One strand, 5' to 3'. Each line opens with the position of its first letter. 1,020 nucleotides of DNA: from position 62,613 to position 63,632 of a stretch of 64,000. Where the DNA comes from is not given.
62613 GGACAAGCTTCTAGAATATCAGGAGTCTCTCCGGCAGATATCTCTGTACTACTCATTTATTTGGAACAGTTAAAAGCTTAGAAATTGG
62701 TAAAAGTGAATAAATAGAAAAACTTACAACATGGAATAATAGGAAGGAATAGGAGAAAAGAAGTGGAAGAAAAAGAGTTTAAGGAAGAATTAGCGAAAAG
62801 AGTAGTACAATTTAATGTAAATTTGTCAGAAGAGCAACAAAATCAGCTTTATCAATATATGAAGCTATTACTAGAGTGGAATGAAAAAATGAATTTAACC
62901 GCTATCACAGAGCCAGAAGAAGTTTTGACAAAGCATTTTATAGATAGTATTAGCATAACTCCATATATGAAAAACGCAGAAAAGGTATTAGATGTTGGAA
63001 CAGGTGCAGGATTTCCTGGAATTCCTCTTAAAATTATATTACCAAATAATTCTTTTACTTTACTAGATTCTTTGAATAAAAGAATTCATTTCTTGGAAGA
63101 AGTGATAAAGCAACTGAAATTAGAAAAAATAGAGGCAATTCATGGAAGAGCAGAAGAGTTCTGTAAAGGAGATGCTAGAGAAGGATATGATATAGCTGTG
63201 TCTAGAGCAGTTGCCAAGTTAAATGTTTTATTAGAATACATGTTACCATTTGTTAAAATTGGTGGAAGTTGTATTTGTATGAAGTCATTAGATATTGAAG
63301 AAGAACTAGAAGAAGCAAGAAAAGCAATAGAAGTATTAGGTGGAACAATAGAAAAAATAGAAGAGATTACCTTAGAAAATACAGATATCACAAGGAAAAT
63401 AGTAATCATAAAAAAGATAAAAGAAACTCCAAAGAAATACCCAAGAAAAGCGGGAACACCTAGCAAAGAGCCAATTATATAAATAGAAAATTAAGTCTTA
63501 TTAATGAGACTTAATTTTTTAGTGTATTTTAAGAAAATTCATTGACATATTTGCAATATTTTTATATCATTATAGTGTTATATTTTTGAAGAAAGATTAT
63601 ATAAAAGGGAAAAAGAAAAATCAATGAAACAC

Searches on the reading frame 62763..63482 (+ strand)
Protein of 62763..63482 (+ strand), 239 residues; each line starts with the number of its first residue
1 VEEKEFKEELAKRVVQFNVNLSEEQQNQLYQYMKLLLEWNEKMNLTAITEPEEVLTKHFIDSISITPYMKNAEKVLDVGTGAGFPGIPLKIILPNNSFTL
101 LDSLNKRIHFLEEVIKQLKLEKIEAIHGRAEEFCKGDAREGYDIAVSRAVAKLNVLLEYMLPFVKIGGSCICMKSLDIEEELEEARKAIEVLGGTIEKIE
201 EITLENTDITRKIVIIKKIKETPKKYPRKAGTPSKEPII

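Call 30: find_encoding_contigs(protein=window:62763-63482:+, flank=10000, max_places=4)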
Protein window:62763-63482:+ (239 aa): 24 contigs read that carry it; 4 places shown.
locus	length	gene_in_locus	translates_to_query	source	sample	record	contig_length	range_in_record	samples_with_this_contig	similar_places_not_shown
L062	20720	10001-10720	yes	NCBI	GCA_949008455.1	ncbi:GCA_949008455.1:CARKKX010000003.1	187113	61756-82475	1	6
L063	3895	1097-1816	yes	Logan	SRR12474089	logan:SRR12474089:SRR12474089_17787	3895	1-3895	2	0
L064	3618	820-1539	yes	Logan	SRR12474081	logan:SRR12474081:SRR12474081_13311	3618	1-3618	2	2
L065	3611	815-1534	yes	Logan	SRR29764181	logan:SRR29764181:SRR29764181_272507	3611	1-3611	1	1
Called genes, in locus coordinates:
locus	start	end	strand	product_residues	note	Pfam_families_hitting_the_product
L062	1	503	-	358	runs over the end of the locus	PF02463:SMC_N, PF13175:AAA_15, PF13476:AAA_23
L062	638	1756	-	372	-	PF00712:DNA_pol3_beta, PF02767:DNA_pol3_beta_2, PF02768:DNA_pol3_beta_3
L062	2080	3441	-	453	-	PF11638:DnaA_N, PF00308:Bac_DnaA, PF01695:IstB_IS21, PF00004:AAA (weak), PF08299:Bac_DnaA_C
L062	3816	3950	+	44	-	PF00468:Ribosomal_L34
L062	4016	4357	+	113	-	PF00825:Ribonuclease_P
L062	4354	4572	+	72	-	PF01809:YidD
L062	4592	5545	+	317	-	PF02096:60KD_IMP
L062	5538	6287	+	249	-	PF14804:Jag_N, PF13083:KH_KhpA-B, PF01424:R3H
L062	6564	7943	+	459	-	PF10396:TrmE_N, PF12631:MnmE_helical, PF03193:RsgA_GTPase (faint), PF00009:GTP_EFTU (faint), PF00071:Ras (weak), PF01926:MMR_HSR1, PF02421:FeoB_N, PF04548:AIG1 (weak)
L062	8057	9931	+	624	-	PF01134:GIDA, PF01266:DAO (faint), PF07992:Pyr_redox_2, PF12831:FAD_oxidored (weak), PF21680:GIDA_C_1st, PF13932:SAM_GIDA_C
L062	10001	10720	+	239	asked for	PF02527:GidB, PF13847:Methyltransf_31 (weak)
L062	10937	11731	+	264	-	PF00142:Fer4_NifH, PF01656:CbiA, PF02374:ArsA_ATPase, PF06564:CBP_BcsQ, PF09140:MipZ (weak), PF10609:ParA, PF13614:AAA_31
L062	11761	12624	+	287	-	PF02195:ParB_N, PF17762:HTH_ParB, PF23552:ParB_C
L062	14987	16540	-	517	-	PF13231:PMT_2 (weak)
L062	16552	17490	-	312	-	PF00535:Glycos_transf_2, PF10111:Glyco_tranf_2_2 (weak), PF13641:Glyco_tranf_2_3 (weak)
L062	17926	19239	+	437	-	PF02368:Big_2, PF21461:HL_N-beta (faint), PF26182:Ig_NUP210_5th (weak), PF02368:Big_2, PF26182:Ig_NUP210_5th (weak), PF26918:Ig_Eae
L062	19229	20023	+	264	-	-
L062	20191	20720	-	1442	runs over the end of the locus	PF01548:DEDD_Tnp_IS110 (faint), PF01869:BcrAD_BadFG, PF09989:DUF2229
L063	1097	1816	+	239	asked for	PF02527:GidB, PF13847:Methyltransf_31 (weak)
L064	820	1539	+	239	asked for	PF02527:GidB, PF13847:Methyltransf_31 (weak)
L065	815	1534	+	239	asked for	PF02527:GidB, PF13847:Methyltransf_31 (weak)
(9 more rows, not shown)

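Call 64: find_homologous_proteins(query=L062:11761-12624:+, max_evalue=1e-40)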
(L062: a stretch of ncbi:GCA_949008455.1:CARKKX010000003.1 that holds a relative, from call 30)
Query L062:11761-12624:+ (287 aa): 7902 proteins with E <= 1e-40 among 8000 candidates; the best 120 are listed.
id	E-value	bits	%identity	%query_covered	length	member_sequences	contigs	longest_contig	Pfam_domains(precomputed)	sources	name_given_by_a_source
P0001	6.8e-180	614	100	100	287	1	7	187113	PF17762.9,PF23552.3,PF02195.27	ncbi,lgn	-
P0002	2.3e-179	612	100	100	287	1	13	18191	PF17762.9,PF23552.3,PF02195.27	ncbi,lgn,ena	-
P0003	1.4e-177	607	98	100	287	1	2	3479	PF17762.9,PF23552.3,PF02195.27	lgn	-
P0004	2.8e-177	605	98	100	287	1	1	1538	PF17762.9,PF23552.3,PF02195.27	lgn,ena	-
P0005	3.8e-177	605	98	100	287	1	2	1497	PF17762.9,PF23552.3,PF02195.27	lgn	-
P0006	8.9e-177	604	98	100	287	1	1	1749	PF17762.9,PF23552.3,PF02195.27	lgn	-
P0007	1.0e-176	604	98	100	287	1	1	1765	PF17762.9,PF23552.3,PF02195.27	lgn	-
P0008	1.2e-176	603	98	100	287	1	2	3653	PF17762.9,PF23552.3,PF02195.27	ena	-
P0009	1.6e-176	603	98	100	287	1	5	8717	PF17762.9,PF23552.3,PF02195.27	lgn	-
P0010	1.7e-176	603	98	100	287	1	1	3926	PF17762.9,PF23552.3,PF02195.27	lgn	-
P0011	1.9e-176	603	97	100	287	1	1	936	PF17762.9,PF23552.3,PF02195.27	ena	-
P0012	2.8e-176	602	98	100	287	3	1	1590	PF17762.9,PF23552.3,PF02195.27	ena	-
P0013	3.1e-176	602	97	100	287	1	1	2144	PF17762.9,PF23552.3,PF02195.27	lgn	-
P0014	3.9e-176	602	97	100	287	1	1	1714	PF17762.9,PF23552.3,PF02195.27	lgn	-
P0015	4.0e-176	602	97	100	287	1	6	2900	PF17762.9,PF23552.3,PF02195.27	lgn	-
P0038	7.7e-162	555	91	100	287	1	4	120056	PF17762.9,PF23552.3,PF02195.27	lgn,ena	-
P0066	6.4e-156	535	87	100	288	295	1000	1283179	PF17762.9,PF23552.3,PF02195.27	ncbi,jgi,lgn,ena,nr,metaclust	ncbi:stage 0 sporulation protein J [Clostridium sp. CAG:508]|nr:ParB/RepB/Spo0J family partition pro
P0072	1.2e-154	531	86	100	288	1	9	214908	PF17762.9,PF23552.3,PF02195.27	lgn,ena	-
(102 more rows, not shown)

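Call 65: find_encoding_contigs(protein=P0038, flank=7000, max_places=1)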
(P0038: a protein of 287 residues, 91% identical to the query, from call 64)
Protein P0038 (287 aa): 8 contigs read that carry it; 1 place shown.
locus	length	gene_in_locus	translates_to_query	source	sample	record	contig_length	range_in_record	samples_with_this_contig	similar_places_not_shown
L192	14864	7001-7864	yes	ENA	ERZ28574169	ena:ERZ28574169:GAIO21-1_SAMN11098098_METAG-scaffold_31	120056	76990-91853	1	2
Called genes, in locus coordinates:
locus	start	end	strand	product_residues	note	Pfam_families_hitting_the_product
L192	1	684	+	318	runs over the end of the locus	PF02096:60KD_IMP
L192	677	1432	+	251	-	PF14804:Jag_N, PF13083:KH_KhpA-B, PF01424:R3H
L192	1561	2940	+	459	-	PF10396:TrmE_N, PF12631:MnmE_helical, PF03193:RsgA_GTPase (faint), PF00009:GTP_EFTU (faint), PF01926:MMR_HSR1, PF02421:FeoB_N, PF04548:AIG1 (weak)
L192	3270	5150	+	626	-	PF01134:GIDA, PF01266:DAO (faint), PF07992:Pyr_redox_2, PF12831:FAD_oxidored (weak), PF21680:GIDA_C_1st, PF13932:SAM_GIDA_C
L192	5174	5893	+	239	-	PF02527:GidB, PF13847:Methyltransf_31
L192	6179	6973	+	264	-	PF00142:Fer4_NifH, PF01656:CbiA, PF02374:ArsA_ATPase (weak), PF06564:CBP_BcsQ, PF09140:MipZ (weak), PF10609:ParA, PF13614:AAA_31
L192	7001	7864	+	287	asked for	PF02195:ParB_N, PF17762:HTH_ParB, PF23552:ParB_C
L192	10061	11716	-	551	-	-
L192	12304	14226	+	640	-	-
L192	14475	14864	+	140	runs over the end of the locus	PF01624:MutS_I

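Call 66: find_encoding_contigs(protein=P0066, flank=7000, max_places=1)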
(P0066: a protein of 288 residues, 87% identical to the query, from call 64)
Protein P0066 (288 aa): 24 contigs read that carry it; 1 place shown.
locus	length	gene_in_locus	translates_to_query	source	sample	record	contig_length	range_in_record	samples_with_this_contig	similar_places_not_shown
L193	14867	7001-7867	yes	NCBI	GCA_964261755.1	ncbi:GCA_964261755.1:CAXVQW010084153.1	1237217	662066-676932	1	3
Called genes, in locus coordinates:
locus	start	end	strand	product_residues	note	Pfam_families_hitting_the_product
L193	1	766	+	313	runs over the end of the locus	PF02096:60KD_IMP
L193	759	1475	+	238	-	PF14804:Jag_N, PF13083:KH_KhpA-B, PF01424:R3H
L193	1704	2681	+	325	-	PF10396:TrmE_N, PF12631:MnmE_helical, PF01926:MMR_HSR1, PF02421:FeoB_N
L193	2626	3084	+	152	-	PF12631:MnmE_helical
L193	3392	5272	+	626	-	PF01134:GIDA, PF01266:DAO (faint), PF07992:Pyr_redox_2, PF12831:FAD_oxidored (weak), PF21680:GIDA_C_1st, PF13932:SAM_GIDA_C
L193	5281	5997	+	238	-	PF02527:GidB, PF13847:Methyltransf_31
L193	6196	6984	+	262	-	PF00142:Fer4_NifH, PF01656:CbiA, PF02374:ArsA_ATPase (weak), PF06564:CBP_BcsQ, PF09140:MipZ, PF10609:ParA, PF13614:AAA_31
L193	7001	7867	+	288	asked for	PF02195:ParB_N, PF17762:HTH_ParB, PF23552:ParB_C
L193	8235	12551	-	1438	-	PF01548:DEDD_Tnp_IS110 (faint), PF01869:BcrAD_BadFG, PF09989:DUF2229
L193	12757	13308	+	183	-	PF10646:Germane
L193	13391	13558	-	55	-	-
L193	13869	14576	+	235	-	PF01171:ATP_bind_3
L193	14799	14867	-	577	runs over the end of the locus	PF02878:PGM_PMM_I, PF02879:PGM_PMM_II, PF02880:PGM_PMM_III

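Call 67: find_encoding_contigs(protein=P0072, flank=7000, max_places=1)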
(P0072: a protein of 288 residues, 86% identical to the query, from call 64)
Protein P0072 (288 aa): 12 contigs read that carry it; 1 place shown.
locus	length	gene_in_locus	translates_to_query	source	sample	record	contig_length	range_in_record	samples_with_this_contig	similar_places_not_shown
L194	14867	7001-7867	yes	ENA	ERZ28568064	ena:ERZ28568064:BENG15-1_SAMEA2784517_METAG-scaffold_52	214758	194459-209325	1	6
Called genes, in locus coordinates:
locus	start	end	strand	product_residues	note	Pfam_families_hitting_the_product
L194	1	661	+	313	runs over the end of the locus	PF02096:60KD_IMP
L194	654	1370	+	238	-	PF14804:Jag_N, PF13083:KH_KhpA-B, PF01424:R3H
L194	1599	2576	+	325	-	PF10396:TrmE_N, PF12631:MnmE_helical, PF01926:MMR_HSR1, PF02421:FeoB_N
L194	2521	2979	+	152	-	PF12631:MnmE_helical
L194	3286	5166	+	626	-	PF01134:GIDA, PF01266:DAO (faint), PF07992:Pyr_redox_2, PF12831:FAD_oxidored (weak), PF21680:GIDA_C_1st, PF13932:SAM_GIDA_C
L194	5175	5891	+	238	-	PF02527:GidB, PF13847:Methyltransf_31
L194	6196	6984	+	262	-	PF00142:Fer4_NifH, PF01656:CbiA, PF02374:ArsA_ATPase (weak), PF06564:CBP_BcsQ, PF09140:MipZ, PF10609:ParA, PF13614:AAA_31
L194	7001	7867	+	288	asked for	PF02195:ParB_N, PF17762:HTH_ParB, PF23552:ParB_C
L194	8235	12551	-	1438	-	PF01548:DEDD_Tnp_IS110 (faint), PF01869:BcrAD_BadFG, PF09989:DUF2229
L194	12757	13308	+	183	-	PF10646:Germane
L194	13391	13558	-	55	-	-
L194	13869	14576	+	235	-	PF01171:ATP_bind_3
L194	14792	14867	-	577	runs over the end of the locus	PF02878:PGM_PMM_I, PF02879:PGM_PMM_II, PF02880:PGM_PMM_III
